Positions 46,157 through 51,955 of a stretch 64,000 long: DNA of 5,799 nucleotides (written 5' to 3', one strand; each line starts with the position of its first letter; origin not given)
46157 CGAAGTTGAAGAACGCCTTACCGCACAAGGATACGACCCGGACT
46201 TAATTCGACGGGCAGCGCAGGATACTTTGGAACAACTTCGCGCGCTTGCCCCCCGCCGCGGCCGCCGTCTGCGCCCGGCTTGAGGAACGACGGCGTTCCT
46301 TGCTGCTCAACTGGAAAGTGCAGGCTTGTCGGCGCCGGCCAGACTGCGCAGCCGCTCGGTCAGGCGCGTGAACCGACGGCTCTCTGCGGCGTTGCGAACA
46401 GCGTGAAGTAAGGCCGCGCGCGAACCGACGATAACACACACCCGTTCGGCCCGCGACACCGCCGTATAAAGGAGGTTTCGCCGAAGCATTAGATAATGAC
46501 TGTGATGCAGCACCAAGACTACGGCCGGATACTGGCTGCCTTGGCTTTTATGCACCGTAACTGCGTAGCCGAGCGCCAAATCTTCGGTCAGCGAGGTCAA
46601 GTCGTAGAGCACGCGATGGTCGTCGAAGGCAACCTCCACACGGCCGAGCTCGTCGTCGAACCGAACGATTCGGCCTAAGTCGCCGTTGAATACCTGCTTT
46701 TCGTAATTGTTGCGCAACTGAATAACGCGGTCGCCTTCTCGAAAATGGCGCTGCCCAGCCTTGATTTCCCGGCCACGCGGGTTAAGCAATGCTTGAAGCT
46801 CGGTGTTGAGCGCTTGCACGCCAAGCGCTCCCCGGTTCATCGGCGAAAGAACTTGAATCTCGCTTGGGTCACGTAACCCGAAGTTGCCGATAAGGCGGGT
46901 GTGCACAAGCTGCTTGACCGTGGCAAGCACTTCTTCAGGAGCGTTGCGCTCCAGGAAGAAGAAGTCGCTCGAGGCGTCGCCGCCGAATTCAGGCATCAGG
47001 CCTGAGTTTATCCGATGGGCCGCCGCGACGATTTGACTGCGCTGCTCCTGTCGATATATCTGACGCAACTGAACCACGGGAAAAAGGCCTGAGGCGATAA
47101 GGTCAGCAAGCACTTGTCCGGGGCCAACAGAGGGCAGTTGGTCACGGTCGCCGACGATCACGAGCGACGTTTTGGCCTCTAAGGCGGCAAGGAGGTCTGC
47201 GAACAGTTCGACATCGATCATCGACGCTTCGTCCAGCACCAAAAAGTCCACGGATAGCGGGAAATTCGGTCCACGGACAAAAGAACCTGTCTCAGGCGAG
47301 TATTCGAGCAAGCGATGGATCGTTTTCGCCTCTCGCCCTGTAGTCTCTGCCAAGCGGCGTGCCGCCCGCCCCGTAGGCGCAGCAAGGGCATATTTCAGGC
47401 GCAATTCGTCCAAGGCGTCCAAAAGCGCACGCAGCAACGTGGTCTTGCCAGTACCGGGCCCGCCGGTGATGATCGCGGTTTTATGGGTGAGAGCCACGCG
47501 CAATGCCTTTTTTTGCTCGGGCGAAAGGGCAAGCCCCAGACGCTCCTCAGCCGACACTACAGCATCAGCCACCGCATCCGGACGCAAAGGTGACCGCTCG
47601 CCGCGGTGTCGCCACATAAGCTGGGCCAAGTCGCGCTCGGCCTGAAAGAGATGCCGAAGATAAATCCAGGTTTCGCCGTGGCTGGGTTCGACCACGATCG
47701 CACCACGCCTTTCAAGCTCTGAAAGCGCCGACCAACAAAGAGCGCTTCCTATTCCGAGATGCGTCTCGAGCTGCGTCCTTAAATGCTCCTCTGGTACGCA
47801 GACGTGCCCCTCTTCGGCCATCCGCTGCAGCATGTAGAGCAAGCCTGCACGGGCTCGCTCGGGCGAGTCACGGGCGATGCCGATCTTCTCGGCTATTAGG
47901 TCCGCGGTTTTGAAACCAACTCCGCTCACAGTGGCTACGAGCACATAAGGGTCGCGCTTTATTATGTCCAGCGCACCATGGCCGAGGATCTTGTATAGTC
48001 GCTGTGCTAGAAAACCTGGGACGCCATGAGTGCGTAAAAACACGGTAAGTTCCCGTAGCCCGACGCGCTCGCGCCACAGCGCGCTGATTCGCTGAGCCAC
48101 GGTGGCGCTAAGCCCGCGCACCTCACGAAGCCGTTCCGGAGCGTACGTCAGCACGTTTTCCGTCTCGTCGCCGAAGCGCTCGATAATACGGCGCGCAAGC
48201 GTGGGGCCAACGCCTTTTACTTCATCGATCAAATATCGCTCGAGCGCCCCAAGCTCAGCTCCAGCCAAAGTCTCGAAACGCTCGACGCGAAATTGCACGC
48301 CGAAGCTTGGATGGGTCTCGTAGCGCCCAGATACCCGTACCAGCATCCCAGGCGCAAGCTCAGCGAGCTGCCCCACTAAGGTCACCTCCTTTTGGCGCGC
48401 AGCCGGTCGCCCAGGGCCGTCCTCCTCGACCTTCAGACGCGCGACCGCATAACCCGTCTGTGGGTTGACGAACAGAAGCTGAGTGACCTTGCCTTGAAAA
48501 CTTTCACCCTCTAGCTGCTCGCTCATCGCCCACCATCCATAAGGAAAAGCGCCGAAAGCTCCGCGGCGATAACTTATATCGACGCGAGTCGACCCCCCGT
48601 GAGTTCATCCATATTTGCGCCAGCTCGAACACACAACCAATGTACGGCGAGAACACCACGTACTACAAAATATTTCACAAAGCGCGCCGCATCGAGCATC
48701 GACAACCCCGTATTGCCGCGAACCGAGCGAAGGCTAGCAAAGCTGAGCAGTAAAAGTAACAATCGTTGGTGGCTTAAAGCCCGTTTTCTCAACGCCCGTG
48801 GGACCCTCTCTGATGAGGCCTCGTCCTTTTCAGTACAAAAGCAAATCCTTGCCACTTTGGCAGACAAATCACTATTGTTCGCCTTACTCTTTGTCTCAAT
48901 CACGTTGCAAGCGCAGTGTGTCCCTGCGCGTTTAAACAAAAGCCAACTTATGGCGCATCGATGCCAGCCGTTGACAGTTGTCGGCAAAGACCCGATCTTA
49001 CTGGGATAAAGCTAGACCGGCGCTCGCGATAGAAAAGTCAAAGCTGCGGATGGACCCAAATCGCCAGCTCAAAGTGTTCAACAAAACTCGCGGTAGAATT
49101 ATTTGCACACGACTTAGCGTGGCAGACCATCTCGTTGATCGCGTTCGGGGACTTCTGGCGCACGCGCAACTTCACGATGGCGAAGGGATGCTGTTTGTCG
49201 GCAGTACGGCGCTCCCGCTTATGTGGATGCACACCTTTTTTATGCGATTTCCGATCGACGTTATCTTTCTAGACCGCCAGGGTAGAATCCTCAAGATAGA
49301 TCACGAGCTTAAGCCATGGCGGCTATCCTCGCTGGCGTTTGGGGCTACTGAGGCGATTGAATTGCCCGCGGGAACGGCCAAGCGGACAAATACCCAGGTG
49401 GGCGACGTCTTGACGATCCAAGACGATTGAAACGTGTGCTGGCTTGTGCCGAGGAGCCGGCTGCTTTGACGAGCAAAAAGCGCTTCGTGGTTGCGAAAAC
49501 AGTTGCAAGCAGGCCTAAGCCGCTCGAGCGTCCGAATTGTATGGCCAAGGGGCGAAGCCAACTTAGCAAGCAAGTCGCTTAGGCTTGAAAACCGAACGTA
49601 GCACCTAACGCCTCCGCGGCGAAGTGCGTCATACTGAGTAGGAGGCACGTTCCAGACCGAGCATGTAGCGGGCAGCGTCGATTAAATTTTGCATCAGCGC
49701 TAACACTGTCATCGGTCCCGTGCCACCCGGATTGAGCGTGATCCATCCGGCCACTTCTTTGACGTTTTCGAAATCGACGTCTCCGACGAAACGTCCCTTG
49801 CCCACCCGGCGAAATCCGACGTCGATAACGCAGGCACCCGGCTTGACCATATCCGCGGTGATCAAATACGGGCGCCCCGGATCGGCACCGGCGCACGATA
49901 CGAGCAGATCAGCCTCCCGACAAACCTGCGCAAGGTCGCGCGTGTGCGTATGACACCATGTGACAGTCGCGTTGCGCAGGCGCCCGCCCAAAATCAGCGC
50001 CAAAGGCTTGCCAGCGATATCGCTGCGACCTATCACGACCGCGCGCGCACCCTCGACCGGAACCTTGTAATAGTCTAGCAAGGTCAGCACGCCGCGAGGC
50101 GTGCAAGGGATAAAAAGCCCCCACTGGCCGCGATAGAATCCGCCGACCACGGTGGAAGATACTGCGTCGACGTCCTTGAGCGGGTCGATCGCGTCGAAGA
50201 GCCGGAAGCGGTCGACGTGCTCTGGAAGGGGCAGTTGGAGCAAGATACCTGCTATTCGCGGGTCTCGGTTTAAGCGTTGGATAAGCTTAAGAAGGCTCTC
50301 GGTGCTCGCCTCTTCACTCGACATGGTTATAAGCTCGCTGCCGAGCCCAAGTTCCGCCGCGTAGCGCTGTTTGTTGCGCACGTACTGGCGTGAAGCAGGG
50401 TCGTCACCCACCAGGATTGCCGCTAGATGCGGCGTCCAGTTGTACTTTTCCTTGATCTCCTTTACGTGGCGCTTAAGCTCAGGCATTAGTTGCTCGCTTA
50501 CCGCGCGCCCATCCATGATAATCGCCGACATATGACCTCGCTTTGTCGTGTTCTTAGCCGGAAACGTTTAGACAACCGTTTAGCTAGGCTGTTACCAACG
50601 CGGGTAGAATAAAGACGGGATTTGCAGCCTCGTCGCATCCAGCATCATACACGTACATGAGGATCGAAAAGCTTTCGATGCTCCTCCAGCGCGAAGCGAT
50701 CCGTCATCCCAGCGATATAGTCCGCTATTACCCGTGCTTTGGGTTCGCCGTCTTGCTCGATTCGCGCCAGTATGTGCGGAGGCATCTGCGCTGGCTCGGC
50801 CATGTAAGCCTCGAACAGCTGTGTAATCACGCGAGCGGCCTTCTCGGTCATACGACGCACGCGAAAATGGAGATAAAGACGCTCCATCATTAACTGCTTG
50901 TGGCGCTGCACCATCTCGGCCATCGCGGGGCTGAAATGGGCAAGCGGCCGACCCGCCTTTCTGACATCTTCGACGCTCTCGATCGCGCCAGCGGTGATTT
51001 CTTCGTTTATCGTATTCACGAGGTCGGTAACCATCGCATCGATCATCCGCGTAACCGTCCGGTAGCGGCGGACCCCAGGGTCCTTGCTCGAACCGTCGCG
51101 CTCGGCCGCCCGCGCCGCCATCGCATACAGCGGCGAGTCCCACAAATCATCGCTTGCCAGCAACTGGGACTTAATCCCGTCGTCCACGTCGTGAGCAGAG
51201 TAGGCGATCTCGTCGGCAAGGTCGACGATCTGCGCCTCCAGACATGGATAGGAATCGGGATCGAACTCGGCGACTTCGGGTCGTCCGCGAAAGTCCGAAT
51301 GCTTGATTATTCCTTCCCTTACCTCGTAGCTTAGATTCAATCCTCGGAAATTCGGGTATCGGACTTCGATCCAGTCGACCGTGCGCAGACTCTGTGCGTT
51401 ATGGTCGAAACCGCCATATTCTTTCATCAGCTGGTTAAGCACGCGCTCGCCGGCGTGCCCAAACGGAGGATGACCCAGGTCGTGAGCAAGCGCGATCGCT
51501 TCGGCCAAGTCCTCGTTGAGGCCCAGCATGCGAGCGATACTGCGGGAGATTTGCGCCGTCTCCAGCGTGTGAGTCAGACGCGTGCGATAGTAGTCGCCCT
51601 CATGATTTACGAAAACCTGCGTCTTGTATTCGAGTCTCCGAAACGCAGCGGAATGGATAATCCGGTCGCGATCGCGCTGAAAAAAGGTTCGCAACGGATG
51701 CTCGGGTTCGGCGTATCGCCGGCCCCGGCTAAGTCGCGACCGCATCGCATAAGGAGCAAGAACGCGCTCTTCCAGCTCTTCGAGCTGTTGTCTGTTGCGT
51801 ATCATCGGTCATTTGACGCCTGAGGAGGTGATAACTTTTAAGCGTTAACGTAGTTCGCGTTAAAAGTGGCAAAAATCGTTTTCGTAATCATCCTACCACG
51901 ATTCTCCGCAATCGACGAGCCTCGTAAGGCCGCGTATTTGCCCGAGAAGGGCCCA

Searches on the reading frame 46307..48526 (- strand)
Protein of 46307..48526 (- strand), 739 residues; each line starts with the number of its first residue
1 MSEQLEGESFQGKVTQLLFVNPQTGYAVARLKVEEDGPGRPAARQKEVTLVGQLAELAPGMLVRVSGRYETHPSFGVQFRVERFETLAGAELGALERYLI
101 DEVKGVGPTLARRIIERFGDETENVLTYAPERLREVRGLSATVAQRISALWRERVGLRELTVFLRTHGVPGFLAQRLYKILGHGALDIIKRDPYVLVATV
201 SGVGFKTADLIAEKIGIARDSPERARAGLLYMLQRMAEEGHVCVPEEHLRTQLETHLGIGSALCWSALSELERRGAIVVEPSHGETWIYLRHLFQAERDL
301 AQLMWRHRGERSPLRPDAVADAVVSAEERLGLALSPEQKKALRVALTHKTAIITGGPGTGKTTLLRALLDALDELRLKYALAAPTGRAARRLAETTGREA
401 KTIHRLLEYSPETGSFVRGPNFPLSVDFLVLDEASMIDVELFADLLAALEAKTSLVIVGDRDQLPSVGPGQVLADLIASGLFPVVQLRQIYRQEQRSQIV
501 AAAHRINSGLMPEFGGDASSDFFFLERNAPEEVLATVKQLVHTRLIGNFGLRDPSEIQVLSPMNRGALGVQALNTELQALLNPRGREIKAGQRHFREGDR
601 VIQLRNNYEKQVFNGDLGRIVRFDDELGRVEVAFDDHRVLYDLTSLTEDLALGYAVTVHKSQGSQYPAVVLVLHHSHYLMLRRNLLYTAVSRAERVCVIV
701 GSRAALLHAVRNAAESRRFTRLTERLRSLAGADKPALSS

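Call 94: search_protein_families(library=pfam, max_evalue=0.00001, proteins=[window:46307-48526:-])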
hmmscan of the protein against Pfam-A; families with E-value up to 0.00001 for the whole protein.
window:46307-48526:- (739 aa): 10 families
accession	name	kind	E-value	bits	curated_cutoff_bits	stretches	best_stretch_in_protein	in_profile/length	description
PF13604.12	AAA_30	-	3.4e-41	141.5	27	1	334-510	2-172/191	AAA domain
PF13245.12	AAA_19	-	3e-39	134.7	25.1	1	338-469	1-134/134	AAA domain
PF14490.11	HHH_RecD2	-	4.5e-31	107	27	1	156-243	4-92/92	ATP-dependent RecD2 DNA helicase HHH domain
PF18335.7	SH3_13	-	1.5e-21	76.3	41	1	573-634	1-65/65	ATP-dependent RecD-like DNA helicase SH3 domain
PF23139.1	OB_YrrC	-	2.2e-19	69.6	27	1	8-86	2-73/76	ATP-dependent DNA helicase YrrC, OB-fold domain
PF13538.12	UvrD_C_2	-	2.4e-17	62.9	27.4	1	653-700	2-52/52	UvrD-like helicase C-terminal domain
PF01443.25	Viral_helicase1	-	5.2e-14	53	21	1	637-700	166-227/228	Viral superfamily 1 RNA helicase core domain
PF14520.12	HHH_5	-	3.8e-09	37.3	27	1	101-147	5-51/57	Helix-hairpin-helix domain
PF13401.12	AAA_22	-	2.2e-08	34.9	27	1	350-461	7-124/130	AAA domain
PF13086.12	AAA_11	-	8.5e-08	32.7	27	0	335-372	3-41/257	AAA domain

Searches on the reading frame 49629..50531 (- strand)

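Call 95: search_protein_families(library=pfam, max_evalue=0.00001, proteins=[window:49629-50531:-])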
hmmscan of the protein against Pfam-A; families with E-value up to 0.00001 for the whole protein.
window:49629-50531:- (300 aa): 2 families
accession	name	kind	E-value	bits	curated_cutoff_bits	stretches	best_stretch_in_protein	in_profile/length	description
PF02882.25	THF_DHG_CYH_C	-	5.4e-54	182.3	27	1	129-289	5-158/160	Tetrahydrofolate dehydrogenase/cyclohydrolase, NAD(P)-binding domain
PF00763.28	THF_DHG_CYH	-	1.2e-35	122.6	32.8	1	6-122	1-115/115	Tetrahydrofolate dehydrogenase/cyclohydrolase, catalytic domain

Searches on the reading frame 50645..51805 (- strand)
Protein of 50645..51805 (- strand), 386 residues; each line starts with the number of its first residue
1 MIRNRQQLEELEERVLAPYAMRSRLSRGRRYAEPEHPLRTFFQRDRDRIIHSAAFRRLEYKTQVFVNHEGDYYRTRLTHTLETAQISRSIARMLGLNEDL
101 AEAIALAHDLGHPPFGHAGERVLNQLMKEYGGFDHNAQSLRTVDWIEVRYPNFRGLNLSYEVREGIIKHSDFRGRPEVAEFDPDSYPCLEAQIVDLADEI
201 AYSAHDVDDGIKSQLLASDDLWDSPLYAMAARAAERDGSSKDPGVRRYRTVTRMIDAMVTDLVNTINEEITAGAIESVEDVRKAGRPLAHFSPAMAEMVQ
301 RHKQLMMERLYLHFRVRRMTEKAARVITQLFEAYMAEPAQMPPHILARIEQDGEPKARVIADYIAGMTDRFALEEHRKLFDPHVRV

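Call 95: search_protein_families(library=pfam, max_evalue=0.00001, proteins=[window:50645-51805:-])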
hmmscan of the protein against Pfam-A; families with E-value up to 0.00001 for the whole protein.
window:50645-51805:- (386 aa): 2 families
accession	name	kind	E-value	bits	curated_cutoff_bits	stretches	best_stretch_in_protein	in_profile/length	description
PF13286.11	HD_assoc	-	6.9e-28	97.5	22.2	1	290-378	2-91/91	Phosphohydrolase-associated domain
PF01966.28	HD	-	9.4e-16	58.6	22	1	76-201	1-114/116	HD domain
